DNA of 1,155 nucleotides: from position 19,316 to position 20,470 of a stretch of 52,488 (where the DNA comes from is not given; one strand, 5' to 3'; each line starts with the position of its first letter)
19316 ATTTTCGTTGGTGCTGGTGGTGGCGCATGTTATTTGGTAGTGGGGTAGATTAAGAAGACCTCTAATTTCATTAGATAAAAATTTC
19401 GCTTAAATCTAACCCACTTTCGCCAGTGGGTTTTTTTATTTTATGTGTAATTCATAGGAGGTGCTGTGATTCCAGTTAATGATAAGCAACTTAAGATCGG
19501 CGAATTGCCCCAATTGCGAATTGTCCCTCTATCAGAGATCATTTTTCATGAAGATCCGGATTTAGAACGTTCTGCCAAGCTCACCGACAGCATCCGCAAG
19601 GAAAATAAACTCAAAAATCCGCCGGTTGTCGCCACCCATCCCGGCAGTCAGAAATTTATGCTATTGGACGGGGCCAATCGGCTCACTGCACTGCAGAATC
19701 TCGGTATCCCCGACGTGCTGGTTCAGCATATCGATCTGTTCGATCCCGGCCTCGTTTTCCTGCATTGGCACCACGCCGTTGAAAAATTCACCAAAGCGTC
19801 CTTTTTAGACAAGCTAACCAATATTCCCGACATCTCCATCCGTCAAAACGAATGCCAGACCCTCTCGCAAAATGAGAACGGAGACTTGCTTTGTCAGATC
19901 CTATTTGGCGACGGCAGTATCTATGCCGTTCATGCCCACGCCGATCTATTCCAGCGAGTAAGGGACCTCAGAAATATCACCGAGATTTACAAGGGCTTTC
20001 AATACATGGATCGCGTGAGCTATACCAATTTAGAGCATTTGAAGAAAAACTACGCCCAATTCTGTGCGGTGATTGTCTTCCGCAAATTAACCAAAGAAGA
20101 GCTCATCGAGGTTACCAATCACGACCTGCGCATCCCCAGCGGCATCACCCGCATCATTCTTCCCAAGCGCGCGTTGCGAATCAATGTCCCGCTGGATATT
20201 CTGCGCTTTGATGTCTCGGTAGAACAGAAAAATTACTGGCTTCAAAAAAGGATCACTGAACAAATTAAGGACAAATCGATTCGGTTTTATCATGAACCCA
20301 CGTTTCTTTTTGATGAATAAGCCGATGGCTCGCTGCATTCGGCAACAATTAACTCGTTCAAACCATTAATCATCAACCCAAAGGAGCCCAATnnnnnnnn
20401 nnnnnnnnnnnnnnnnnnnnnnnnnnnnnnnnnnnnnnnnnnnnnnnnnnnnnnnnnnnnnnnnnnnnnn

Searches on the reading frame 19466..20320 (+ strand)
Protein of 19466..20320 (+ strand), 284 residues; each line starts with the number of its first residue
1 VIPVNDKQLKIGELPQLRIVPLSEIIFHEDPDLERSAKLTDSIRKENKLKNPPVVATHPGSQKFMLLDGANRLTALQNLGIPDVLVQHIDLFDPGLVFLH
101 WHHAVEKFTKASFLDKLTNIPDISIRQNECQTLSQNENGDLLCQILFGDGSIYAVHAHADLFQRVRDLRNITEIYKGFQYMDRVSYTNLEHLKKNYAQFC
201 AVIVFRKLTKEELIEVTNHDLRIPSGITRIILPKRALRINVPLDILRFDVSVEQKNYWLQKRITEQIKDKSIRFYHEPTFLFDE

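Call 7: search_protein_families(library=pfam, proteins=[window:19466-20320:+])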
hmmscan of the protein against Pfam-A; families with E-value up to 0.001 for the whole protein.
window:19466-20320:+ (284 aa): 0 families

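Call 9: search_protein_families(library=ncbifam, proteins=[window:19466-20320:+], max_evalue=1)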
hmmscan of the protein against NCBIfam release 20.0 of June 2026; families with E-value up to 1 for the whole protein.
window:19466-20320:+ (284 aa): 6 families
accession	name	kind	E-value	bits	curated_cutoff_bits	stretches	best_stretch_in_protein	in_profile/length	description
NF033589.0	staphy_B_SbnI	equivalog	7.4e-20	71.4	350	1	16-282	7-252/254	bifunctional transcriptional regulator/O-phospho-L-serine synthase SbnI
NF053625.1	SerKinSerKArch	equivalog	1.4e-14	53.8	380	1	22-246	21-243/244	ADP-dependent L-serine kinase SerK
TIGR03764.1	ICE_PFGI_1_parB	hypoth_equivalog_domain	0.033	13.8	143.75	1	37-79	31-76/260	ParB family protein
TIGR00180.1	parB_part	domain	0.06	13.1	58.45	1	34-86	27-79/186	ParB/RepB/Spo0J family partition protein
NF053835.1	PDIAV_lipo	equivalog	0.075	12.4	90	1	92-168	97-173/458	PDIAV motif-containing lipoprotein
TIGR01425.1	SRP54_euk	equivalog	0.1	11.4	576.25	1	105-213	281-387/428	signal recognition particle protein SRP54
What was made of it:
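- On Free L-serine kinase (SbnI/SerK): SerK NF053625 scores 53.8 against 380 (call 9).
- The kinase scores fall far below the NCBIfam equivalog cut-offs: 71 against 350, and 54 against 380 (call 9). NCBI names SbnI a bifunctional transcriptional regulator (call 9). The scores are far below the equivalog cut-offs (call 9).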

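Call 10: search_solved_structures(query=window:19466-20320:+, max_evalue=10, show_alignments=3)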
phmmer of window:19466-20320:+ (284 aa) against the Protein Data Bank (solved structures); distinct sequences matched with E-value up to 10: 16.
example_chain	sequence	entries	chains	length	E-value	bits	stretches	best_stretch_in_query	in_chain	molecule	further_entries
5uje_A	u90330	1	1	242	3.8e-12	49.2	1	16-260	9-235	SbnI protein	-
6nr6_A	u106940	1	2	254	8.3e-11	44.8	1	16-280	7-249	Bifunctional transcriptional regulator/O-phospho-L-serine synthase SbnI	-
5ujd_A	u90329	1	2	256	8.8e-11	44.7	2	16-106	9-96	Siderophore biosynthesis protein SbnI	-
1vk1_A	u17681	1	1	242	2e-05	27.1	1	40-244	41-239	Conserved hypothetical protein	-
5a5c_A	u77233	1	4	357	0.0008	21.9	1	113-228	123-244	LRRTM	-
5x0b_A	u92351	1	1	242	0.0058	19.1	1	40-244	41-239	Free serine kinase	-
5x0j_A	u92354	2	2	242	0.0075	18.7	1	42-244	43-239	Free serine kinase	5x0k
5x0e_A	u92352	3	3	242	0.0084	18.5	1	46-244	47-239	Free serine kinase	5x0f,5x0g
9qey_H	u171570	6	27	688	0.16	14.3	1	37-153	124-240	Coronin-1B,Methylated-DNA--protein-cysteine methyltransferase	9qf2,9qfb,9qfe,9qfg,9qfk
5gs2_B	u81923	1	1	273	0.22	13.9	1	71-155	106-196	repebody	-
3rfj_A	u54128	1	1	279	0.22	13.9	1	71-155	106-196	Internalin B, repeat modules, Variable lymphocyte receptor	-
7e5b_A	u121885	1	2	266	0.23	13.8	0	67-134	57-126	Repebody (Rb-B7)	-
6z1p_Aw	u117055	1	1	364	0.27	13.6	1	190-251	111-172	Ribosomal protein L22/L17e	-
3rfs_A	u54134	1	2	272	0.34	13.3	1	71-136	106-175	Internalin B, repeat modules, Variable lymphocyte receptor B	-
4uip_B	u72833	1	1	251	0.61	12.4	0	95-134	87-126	REPEBODY (RAC1)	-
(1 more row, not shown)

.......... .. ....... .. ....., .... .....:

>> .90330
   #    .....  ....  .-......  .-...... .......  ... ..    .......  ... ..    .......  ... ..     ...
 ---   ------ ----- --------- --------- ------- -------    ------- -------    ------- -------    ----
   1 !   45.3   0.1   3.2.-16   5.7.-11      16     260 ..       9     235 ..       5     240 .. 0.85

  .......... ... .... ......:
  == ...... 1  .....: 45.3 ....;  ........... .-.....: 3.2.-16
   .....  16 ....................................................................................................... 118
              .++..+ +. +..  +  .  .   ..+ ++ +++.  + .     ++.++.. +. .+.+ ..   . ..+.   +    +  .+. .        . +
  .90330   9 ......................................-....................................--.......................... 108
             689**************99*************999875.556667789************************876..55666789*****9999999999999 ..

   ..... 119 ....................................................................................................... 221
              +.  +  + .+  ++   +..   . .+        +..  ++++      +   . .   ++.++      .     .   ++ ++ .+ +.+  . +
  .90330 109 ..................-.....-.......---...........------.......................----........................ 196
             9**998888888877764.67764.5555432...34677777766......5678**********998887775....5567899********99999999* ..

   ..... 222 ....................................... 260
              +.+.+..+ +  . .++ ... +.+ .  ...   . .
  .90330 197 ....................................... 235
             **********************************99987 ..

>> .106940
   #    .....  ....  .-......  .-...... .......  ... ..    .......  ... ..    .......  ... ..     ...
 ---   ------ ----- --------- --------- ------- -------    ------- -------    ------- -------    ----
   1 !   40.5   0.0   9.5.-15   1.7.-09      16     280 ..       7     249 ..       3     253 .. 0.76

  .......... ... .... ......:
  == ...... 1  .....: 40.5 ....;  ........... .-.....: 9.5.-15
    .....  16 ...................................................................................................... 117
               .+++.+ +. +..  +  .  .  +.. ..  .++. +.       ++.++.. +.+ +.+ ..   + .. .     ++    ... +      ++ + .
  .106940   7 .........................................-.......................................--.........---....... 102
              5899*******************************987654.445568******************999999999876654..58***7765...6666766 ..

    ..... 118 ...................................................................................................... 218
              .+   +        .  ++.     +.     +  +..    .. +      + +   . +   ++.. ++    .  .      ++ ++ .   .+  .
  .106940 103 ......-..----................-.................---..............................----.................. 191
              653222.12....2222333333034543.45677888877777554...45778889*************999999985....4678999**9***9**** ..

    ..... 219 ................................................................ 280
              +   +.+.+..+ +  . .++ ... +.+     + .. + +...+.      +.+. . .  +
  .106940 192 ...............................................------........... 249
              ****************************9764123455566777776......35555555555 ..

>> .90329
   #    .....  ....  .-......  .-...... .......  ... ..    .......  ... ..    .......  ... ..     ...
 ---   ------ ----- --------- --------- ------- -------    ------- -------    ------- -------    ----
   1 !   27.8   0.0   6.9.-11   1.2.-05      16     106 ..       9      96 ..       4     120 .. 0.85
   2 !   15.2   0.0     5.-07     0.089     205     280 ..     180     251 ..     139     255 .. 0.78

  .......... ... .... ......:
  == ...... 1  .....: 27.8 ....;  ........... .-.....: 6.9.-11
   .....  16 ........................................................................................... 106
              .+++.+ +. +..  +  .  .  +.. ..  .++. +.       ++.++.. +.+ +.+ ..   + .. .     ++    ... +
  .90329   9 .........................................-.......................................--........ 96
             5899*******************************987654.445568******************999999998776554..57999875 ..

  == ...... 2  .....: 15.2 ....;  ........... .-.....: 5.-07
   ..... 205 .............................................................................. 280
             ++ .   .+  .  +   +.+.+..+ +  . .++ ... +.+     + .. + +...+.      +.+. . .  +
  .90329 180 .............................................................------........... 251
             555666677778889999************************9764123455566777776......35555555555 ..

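Call 11: find_homologous_proteins(query=window:19466-20317:+)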
Query window:19466-20317:+ (284 aa): 289 proteins with E <= 0.001 among 1632 candidates; the best 120 are listed.
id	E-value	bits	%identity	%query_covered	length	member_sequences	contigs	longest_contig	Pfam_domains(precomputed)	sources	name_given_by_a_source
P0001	7.0e-188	640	100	100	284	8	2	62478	-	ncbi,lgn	-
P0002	1.4e-151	521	80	100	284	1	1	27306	-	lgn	-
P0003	9.6e-151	519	81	100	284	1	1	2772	-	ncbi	-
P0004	2.1e-150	518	79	100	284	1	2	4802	-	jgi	-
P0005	1.1e-149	515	80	100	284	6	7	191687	-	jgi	-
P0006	1.8e-149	515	79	100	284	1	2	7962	-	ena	-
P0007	3.6e-149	513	79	100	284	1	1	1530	-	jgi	-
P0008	5.5e-149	513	80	100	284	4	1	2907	-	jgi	jgi:hypothetical protein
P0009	5.6e-149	513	79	100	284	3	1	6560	-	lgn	-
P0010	9.4e-149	512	80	100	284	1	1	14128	-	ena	-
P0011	1.3e-148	512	79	100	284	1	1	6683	-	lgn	-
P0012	3.4e-148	510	78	100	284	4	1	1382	-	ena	-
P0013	4.4e-148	510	78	100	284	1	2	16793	-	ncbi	-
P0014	5.1e-148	510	79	100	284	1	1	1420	-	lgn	-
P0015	5.6e-148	510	77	100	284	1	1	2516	-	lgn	-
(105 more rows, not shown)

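Call 14: find_related_loci(query=A1, collection=genome_contigs, flank=3000)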
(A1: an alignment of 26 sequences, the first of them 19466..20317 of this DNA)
Query A1 (284 aa) in genome_contigs; peptide patterns used: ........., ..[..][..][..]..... (x = any residue, [..] = any of these).
90 stretches matched a pattern; 80 encode a relative of the query (tblastn E <= 1e-3); 80 distinct loci.
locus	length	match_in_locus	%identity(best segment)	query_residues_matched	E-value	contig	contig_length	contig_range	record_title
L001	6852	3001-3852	93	1-284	0e+0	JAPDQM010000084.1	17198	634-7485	MAG: candidate division KSB1 bacterium isolate JZ4_201803_bins_154 JZ-4_201803_bins_154_scaffold_84, whole genome shotgu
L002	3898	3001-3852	78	1-284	2e-155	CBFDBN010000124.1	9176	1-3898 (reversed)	MAG TPA_asm: uncultured bacterium isolate SRR26215676_binner13_Refined_113 genome assembly, contig: ERZ25073495.6209, wh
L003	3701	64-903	76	5-284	2e-151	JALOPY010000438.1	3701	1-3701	MAG: bacterium isolate Prado141 scaffold_77510, whole genome shotgun sequence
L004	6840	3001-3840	74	5-284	1e-141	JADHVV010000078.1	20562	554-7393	MAG: candidate division KSB1 bacterium isolate BS750m-G10 BS-750m-C3853, whole genome shotgun sequence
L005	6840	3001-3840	72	5-284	8e-139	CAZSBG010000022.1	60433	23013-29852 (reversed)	MAG TPA_asm: uncultured Cytophagia bacterium isolate SRP141376_co4_290 genome assembly, contig: NODE_894_length_60433_co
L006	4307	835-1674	70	5-284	2e-136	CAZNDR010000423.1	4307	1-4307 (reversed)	MAG TPA_asm: uncultured Cytophagia bacterium isolate SRP098346_co1_315 genome assembly, contig: NODE_31894_length_4307_c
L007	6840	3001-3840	70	5-284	2e-133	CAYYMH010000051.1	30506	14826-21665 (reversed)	MAG TPA_asm: uncultured Cytophagia bacterium isolate SRP141376_co3_458 genome assembly, contig: NODE_3894_length_30506_c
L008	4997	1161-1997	68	6-284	2e-132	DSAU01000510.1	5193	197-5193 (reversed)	MAG TPA_asm: bacterium isolate SpSt-1156 Ga0129302_1010633, whole genome shotgun sequence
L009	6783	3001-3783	67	4-284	1e-123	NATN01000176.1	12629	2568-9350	MAG: candidate division KSB1 bacterium 4484_87 ex4484_87_scaffold_13927, whole genome shotgun sequence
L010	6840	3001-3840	60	5-284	2e-117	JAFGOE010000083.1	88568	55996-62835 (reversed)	MAG: candidate division KSB1 bacterium isolate Zod_Metabat.605 k87_5852762, whole genome shotgun sequence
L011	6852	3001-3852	58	1-284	6e-114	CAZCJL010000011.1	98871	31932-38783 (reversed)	MAG TPA_asm: uncultured Cytophagia bacterium isolate SRP141376_co4_213 genome assembly, contig: NODE_330_length_98871_co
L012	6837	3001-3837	62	5-284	5e-114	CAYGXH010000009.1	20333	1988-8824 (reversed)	MAG TPA_asm: uncultured Chlorobiaceae bacterium isolate ERP119294_co1_130 genome assembly, contig: NODE_3242_length_2033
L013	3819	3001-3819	60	5-277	6e-108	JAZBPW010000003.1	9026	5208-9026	MAG: candidate division KSB1 bacterium isolate bin.127 k117_165329, whole genome shotgun sequence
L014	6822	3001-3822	51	5-284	2e-94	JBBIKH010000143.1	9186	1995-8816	MAG: bacterium isolate BR1F70218_bin_181 NODE_7468_length_9186_cov_3.454277, whole genome shotgun sequence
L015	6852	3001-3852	50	1-284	2e-91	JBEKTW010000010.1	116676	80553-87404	MAG: Bacteroidota bacterium isolate SPRUCE 567 SPRUCE_567_10, whole genome shotgun sequence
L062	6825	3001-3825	36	11-284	2e-54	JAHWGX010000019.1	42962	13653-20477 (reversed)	MAG: Candidatus Woesearchaeota archaeon isolate FT1_083 k127_18319920, whole genome shotgun sequence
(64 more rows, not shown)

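Call 48: search_solved_structures(query=A1, max_evalue=0.001)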
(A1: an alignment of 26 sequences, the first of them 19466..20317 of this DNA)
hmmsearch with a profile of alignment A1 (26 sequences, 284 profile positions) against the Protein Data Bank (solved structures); distinct sequences matched with E-value up to 0.001: 7.
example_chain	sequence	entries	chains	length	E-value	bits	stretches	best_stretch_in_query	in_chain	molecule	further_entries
5uje_A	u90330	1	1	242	1.3e-20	76.7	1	16-260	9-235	SbnI protein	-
6nr6_A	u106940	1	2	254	1.4e-20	76.6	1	16-281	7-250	Bifunctional transcriptional regulator/O-phospho-L-serine synthase SbnI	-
5ujd_A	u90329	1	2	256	3.3e-20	75.4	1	16-281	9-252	Siderophore biosynthesis protein SbnI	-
1vk1_A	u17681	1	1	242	1.4e-07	33.9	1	20-244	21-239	Conserved hypothetical protein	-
5x0b_A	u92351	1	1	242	3.3e-05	26.2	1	20-243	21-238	Free serine kinase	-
5x0j_A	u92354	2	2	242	0.00017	23.9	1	21-243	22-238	Free serine kinase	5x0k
5x0e_A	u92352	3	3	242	0.00025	23.3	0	24-243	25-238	Free serine kinase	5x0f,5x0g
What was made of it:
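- On Free L-serine kinase (SbnI/SerK): The profile search of PDB returns only SbnI and SerK, covering residues 16-281 (call 48).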

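Call 60: search_protein_families(library=pfam, proteins=[L014:2715-2981:+])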
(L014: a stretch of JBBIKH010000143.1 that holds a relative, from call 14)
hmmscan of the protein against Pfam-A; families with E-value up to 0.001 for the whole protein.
L014:2715-2981:+ (88 aa): 1 family
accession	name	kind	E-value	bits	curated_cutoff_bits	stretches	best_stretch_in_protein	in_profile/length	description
PF01817.26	CM_2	-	1.1e-25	90.1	27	1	9-86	2-80/80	Chorismate mutase type II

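Call 65: search_protein_families(library=ncbifam, proteins=[L062:1406-2929:+, L062:3831-4946:+, L062:2998-3828:+], max_evalue=0.00001)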
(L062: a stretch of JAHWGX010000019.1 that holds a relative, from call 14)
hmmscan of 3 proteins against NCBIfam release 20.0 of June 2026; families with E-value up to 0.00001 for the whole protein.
L062:1406-2929:+ (507 aa): 6 families
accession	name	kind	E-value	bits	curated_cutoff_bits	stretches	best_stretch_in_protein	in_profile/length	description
TIGR00470.1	sepS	equivalog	1.7e-137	459.1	380.65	1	3-506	3-533/533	O-phosphoserine--tRNA ligase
TIGR00468.1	pheS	equivalog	9.7e-28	97.3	237.45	1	174-330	158-311/324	phenylalanine--tRNA ligase subunit alpha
NF003210.0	PRK04172.1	equivalog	9.3e-26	90.7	350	1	174-330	331-480/496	phenylalanine--tRNA ligase subunit alpha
NF051887.1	PheS_related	equivalog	8.3e-12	44.9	300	1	174-330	71-228/349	PheS-related mystery ligase SrmL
TIGR02367.1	PylS_Cterm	equivalog_domain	6.1e-11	42.1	178.15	1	174-336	79-234/242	pyrrolysine--tRNA(Pyl) ligase large subunit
NF007083.1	PRK09537.1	equivalog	2e-07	30.5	550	1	174-336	265-417/425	pyrrolysine--tRNA(Pyl) ligase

L062:3831-4946:+ (371 aa): 10 families
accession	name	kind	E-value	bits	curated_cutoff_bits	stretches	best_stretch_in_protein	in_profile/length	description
TIGR02539.1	SepCysS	equivalog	4.3e-169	562.4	365.25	1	10-369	2-366/370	O-phospho-L-seryl-tRNA:Cys-tRNA synthase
NF006810.0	PRK09331.1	subfamily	6e-161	535.7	301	1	4-370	8-390/397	Sep-tRNA:Cys-tRNA synthetase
TIGR01979.1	sufS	subfamily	5.4e-11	42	475.1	1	93-227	102-236/403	SufS family cysteine desulfurase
NF041166.1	f2_encap_cargo1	exception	8.1e-10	38.4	800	1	97-222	333-458/623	family 2A encapsulin nanocompartment cargo protein cysteine desulfurase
TIGR01977.1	am_tr_V_EF2568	hypoth_equivalog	2.6e-09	36.6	377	1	115-227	106-215/376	cysteine desulfurase family protein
NF000586.1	PRK00011.1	subfamily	4.1e-07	29.1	335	1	86-302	89-305/404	serine hydroxymethyltransferase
NF041364.1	GntC_guanitoxin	equivalog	7.8e-07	28.3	415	1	75-184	60-172/356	guanitoxin biosynthesis PLP-dependent (S)-gamma-hydroxy-L-arginine cyclodehydratase GntC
TIGR03402.1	FeS_nifS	equivalog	1.1e-06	27.7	530.75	1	116-225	106-211/379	cysteine desulfurase NifS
TIGR04343.1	egtE_PLP_lyase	equivalog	1.8e-06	27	400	1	117-228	113-219/370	ergothioneine biosynthesis PLP-dependent enzyme EgtE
NF006791.0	PRK09295.1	equivalog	9.4e-06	24.9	661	0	94-227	108-241/406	cysteine desulfurase SufS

L062:2998-3828:+ (276 aa): 2 families
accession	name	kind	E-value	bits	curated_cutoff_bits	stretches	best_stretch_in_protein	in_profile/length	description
NF033589.0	staphy_B_SbnI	equivalog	2e-28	99.4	350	1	7-271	7-249/254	bifunctional transcriptional regulator/O-phospho-L-serine synthase SbnI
NF053625.1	SerKinSerKArch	equivalog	2.4e-20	72.7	380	1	11-235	19-240/244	ADP-dependent L-serine kinase SerK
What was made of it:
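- In an archaeal locus, a member of the same family sits between sepS and SepCysS, both of which use O-phosphoserine (call 65). Gene neighbours in three independent settings are O-phosphoserine users: TrpB2 here, sepS and SepCysS in L062 (call 65), and SbnA for SbnI (established knowledge).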

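Call 71: predict_structure(alignment_id=A1)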
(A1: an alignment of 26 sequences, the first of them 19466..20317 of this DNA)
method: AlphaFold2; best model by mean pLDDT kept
length: 284 residues; sequences in the alignment: 26
mean_pLDDT: 85.9   pTM: 0.80
mean pLDDT of the five models: 85.9, 85.4, 84.0, 83.4, 83.0
residues with pLDDT >= 90: 178; 70-90: 72; 50-70: 16; < 50: 18
segments of 3 or more residues with pLDDT < 50: 1-12, 279-284
pLDDT, mean of each block of 10 residues (from residue 1): 37 76 94 90 94 92 92 95 95 90 95 96 89 69 94 90 93 90 90 95 92 93 90 81 95 93 78 52 25
secondary structure, 60 per line:
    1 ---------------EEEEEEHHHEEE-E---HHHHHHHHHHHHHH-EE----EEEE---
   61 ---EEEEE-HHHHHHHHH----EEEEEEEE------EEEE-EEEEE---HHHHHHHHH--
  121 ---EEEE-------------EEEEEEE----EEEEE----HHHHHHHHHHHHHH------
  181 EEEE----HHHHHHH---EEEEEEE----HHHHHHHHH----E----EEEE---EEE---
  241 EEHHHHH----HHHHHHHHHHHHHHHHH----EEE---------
elements in order: E16-21 E25-27 H33-46 E54-57 E64-68 H70-78 E83-90 E97-100 E102-106 H110-118 E124-127 E141-147 E152-156 H161-174 E181-184 H189-195 E199-205 H210-218 E228-231 E235-237 H243-247 H252-268 E273-275

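Call 73: fold_search(model_id=the predicted structure, library=pdb)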
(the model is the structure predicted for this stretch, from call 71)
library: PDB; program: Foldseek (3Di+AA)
matches with E <= 10: 577; with E <= 0.001: 15
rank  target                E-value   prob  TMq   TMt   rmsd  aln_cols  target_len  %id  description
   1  5uje                  1.3e-16  1.00  0.65  0.76   3.9       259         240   22  SbnI with C-terminal truncation from Staphylococcus aureus (released 2018-01-24)
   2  5ujd_A                8.8e-16  1.00  0.73  0.81   3.4       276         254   20  SbnI from Staphylococcus pseudintermedius (released 2018-01-24)
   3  6nr6_A                1.1e-15  1.00  0.70  0.77   4.2       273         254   22  Crystal Structure of Staphylococcus pseudintermedius SbnI in complex with ADP (released 2019-06-19)
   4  1vk1                  5.6e-15  1.00  0.68  0.81   3.4       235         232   18  Conserved hypothetical protein from Pyrococcus furiosus Pfu-392566-001 (released 2004-08-10)
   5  5x0j                  2.9e-14  1.00  0.63  0.73   3.8       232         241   17  Free serine kinase (E30Q mutant) in complex with phosphoserine and AMP (released 2017-04-12)
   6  5x0k                  3.3e-14  1.00  0.68  0.79   3.7       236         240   18  Free serine kinase (E30Q mutant) in complex with AMP (released 2017-04-12)
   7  5x0b                  3.7e-14  1.00  0.67  0.78   3.5       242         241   17  Free serine kinase in complex with AMP (released 2017-04-12)
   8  5x0e                  6.7e-14  1.00  0.64  0.74   3.7       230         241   18  Free serine kinase (E30A mutant) in complex with phosphoserine and AMP (released 2017-04-12)
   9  5x0g                  1.1e-13  1.00  0.67  0.79   3.6       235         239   16  Free serine kinase (E30A mutant) in complex with ADP (released 2017-04-12)
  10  6ky4                  6.8e-04  1.00  0.24  0.70   2.2        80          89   26  Crystal structure of Sulfiredoxin from Arabidopsis thaliana (released 2019-10-16)
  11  7ol9_B                6.8e-04  1.00  0.24  0.33   2.1        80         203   19  Crystal structure of C-terminally truncated Bacillus subtilis nucleoid occlusion protein (Noc) complexed to the Noc-bi (released 2022-03-09)
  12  7nfu_B                7.2e-04  1.00  0.24  0.32   2.0        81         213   25  Crystal structure of C-terminally truncated Geobacillus thermoleovorans nucleoid occlusion protein Noc (released 2021-02-17)
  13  7ng0                  7.6e-04  1.00  0.24  0.34   2.2        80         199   25  Crystal structure of N- and C-terminally truncated Geobacillus thermoleovorans nucleoid occlusion protein Noc (released 2021-02-17)
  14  5k5d_B                7.6e-04  0.95  0.23  0.26  24.8       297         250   13  Structure of the C2221 form of Pnob8-like ParB-N domain (released 2016-06-15)
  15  1yzs_MODEL_1_A        9.7e-04  1.00  0.23  0.49   9.9        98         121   22  Solution structure of human sulfiredoxin (srx) (released 2005-03-22)
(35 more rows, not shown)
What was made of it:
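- On Free L-serine kinase (SbnI/SerK): The top 9 Foldseek hits are all serine kinases, with E-values of 1e-16 to 1e-13 and TM-scores (normalised by target length) of 0.73-0.81 (call 73). PDB holds E30A and E30Q mutants of SerK (call 73).
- ParB, Noc and Srx match just the N-terminal domain of about 80 residues, with E-values about 10 orders of magnitude weaker (call 73).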
